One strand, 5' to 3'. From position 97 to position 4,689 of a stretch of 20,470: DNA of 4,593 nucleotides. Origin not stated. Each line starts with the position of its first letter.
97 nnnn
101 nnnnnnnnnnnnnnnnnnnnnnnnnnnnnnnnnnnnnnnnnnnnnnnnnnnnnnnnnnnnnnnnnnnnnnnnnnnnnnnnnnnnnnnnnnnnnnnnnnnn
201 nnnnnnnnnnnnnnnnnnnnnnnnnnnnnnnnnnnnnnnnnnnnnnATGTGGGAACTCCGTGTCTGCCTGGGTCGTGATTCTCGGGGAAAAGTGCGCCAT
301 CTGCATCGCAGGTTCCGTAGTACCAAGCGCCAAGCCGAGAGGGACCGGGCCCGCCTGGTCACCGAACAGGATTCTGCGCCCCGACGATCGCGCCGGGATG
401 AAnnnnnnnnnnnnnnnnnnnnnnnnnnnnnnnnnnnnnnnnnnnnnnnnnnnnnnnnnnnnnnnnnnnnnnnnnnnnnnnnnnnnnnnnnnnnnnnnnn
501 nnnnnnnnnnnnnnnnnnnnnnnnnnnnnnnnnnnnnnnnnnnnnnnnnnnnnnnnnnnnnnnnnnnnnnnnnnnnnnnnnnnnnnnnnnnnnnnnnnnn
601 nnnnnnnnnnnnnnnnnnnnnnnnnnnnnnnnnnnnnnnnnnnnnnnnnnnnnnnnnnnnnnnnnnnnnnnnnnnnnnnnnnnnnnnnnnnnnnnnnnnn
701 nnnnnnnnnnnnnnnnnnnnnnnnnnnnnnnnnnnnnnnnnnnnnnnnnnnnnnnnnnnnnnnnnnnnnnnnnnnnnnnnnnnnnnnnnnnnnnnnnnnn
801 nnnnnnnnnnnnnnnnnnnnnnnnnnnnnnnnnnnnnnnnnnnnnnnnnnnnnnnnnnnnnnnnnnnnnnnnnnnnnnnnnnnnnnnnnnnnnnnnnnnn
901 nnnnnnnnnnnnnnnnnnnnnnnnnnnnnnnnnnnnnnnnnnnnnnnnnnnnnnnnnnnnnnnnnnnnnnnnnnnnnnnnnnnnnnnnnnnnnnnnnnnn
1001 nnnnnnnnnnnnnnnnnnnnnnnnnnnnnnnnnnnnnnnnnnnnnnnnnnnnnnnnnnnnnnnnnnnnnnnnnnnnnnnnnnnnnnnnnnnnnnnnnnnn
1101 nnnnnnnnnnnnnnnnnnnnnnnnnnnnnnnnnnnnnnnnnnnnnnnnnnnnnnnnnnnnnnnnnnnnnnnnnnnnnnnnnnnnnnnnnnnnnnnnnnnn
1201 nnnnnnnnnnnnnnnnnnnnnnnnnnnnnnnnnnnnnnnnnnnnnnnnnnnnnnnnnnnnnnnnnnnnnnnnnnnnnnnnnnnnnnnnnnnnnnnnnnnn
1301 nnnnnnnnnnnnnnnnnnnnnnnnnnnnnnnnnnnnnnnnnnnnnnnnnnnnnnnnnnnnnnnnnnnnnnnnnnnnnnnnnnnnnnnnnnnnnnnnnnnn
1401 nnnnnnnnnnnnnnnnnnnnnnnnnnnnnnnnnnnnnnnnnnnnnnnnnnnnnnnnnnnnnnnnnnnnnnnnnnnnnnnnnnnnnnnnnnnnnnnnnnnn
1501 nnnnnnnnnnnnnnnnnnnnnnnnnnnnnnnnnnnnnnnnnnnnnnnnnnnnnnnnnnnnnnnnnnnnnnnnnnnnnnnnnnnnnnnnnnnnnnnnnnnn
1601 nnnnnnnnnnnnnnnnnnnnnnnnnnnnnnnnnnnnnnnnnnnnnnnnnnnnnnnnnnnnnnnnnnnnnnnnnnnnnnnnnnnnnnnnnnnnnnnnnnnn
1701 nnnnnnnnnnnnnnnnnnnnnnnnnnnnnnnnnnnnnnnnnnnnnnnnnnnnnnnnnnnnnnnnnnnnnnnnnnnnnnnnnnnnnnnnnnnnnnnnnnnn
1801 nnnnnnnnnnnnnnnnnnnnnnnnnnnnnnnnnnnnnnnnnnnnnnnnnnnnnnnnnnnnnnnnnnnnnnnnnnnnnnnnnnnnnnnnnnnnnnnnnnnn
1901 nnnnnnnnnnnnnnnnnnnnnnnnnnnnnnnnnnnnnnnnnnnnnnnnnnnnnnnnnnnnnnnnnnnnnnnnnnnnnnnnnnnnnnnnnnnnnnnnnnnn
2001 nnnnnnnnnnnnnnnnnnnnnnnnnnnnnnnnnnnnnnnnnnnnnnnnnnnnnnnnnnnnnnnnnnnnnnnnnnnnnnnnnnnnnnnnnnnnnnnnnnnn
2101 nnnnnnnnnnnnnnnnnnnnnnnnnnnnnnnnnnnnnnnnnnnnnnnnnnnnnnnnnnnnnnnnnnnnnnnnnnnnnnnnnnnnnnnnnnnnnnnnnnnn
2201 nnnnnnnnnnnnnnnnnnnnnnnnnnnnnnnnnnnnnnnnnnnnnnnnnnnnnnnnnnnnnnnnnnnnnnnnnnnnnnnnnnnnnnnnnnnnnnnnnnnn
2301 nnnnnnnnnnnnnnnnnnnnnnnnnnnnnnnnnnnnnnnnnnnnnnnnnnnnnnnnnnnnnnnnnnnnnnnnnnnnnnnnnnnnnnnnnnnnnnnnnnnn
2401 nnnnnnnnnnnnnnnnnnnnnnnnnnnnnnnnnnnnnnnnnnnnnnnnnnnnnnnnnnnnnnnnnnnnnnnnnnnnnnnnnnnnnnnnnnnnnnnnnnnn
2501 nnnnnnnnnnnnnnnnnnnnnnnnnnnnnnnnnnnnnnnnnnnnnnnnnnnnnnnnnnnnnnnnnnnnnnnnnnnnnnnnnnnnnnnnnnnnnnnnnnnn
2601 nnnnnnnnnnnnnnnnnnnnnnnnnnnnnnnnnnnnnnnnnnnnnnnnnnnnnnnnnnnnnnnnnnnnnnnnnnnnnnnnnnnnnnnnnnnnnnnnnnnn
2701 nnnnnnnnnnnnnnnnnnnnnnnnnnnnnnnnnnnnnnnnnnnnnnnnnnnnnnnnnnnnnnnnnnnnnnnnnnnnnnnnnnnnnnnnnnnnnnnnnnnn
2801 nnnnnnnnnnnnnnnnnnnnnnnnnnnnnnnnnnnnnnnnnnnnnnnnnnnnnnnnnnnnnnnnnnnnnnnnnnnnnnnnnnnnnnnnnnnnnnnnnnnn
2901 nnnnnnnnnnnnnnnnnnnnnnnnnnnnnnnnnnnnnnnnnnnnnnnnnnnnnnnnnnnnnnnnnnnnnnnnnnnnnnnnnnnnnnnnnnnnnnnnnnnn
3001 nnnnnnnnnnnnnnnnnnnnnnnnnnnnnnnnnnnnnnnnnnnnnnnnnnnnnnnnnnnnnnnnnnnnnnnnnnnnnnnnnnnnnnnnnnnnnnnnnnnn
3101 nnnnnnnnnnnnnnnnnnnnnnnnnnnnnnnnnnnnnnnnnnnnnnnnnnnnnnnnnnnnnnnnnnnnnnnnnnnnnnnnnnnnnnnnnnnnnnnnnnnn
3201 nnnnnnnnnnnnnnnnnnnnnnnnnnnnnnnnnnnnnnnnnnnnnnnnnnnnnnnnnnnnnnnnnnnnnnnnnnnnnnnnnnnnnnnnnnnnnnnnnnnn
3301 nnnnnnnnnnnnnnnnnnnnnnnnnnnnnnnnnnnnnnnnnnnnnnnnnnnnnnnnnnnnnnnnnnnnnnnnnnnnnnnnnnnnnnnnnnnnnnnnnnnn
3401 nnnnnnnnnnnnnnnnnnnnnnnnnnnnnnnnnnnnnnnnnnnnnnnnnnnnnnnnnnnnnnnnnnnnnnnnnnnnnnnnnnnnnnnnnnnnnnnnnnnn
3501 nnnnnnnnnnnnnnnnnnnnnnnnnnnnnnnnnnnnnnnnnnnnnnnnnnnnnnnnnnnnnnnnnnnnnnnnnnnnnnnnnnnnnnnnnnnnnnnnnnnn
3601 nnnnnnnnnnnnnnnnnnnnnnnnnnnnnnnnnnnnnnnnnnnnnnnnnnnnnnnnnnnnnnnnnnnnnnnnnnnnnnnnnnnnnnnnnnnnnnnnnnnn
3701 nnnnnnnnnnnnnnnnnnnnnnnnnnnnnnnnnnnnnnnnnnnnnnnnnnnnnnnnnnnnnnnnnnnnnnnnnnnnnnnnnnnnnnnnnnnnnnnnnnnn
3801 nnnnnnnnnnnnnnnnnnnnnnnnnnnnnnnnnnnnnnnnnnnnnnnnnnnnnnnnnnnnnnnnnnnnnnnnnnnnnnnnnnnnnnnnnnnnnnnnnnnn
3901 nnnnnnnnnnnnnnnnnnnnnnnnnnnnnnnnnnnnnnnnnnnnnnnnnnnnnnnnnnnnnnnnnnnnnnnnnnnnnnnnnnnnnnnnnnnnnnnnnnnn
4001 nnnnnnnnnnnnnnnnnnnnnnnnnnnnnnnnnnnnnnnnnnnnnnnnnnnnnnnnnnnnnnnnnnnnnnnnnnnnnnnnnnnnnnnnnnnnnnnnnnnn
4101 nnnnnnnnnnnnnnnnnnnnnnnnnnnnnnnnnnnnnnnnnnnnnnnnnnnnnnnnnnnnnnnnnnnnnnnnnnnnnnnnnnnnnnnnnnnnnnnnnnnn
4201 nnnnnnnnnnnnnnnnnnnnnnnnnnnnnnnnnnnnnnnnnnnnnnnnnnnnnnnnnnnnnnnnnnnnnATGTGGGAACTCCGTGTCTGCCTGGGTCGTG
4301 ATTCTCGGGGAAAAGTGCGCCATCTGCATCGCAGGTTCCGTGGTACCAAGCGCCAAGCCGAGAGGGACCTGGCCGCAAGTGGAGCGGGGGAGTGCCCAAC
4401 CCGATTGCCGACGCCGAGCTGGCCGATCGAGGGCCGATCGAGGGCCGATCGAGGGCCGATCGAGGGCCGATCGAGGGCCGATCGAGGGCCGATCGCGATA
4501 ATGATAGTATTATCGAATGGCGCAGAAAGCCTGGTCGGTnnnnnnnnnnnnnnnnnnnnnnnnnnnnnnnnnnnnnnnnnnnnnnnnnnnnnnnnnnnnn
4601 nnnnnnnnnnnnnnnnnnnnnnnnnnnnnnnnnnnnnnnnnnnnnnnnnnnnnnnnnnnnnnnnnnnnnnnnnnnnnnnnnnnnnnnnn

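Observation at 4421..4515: Helically phased 11-bp tandem array of CGATCG palindromes plus an AT-rich inverted repeat upstream of the XRE-lat-pcd genes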

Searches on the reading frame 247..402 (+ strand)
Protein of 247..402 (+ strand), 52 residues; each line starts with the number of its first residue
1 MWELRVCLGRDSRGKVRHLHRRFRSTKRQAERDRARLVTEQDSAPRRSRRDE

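Call 60: search_dna_similar(query=window:247-375:+, collection=phages, mode=protein, max_evalue=1, max_rows=10)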
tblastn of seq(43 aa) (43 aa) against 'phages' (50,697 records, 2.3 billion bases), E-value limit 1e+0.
No match.

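Call 61: find_homologous_proteins(query=window:247-402:+, max_evalue=0.001)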
Query seq(52 aa): 1 candidates shared short words with the query, none scored E <= 0.001.

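Call 62: search_protein_families(library=pfam, proteins=[window:247-402:+], max_evalue=10)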
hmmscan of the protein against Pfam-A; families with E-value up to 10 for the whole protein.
seq(52 aa): 0 families

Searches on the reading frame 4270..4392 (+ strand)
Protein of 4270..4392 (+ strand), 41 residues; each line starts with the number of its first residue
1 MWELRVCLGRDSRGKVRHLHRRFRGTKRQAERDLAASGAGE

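Call 59: search_protein_families(library=phrogs, proteins=[window:4270-4380:+], max_evalue=1)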
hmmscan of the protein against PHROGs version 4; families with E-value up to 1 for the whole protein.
window:4270-4380:+ (37 aa): 0 families

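Call 62: search_protein_families(library=pfam, proteins=[window:4270-4392:+], max_evalue=10)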
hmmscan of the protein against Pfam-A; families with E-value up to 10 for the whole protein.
seq(41 aa): 1 family
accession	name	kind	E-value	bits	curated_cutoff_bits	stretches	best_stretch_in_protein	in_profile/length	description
PF12236.14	Head-tail_con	-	0.22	10.3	27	1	5-33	152-180/489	Bacteriophage head to tail connecting protein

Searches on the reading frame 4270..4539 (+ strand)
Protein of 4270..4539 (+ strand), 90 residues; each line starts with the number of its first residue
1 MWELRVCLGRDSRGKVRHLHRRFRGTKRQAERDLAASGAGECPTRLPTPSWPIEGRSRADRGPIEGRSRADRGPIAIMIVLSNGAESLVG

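Call 9: search_protein_families(library=pfam, proteins=[window:4270-4539:+], max_evalue=0.01)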
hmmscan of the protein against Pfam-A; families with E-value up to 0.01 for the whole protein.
window:4270-4539:+ (90 aa): 0 families
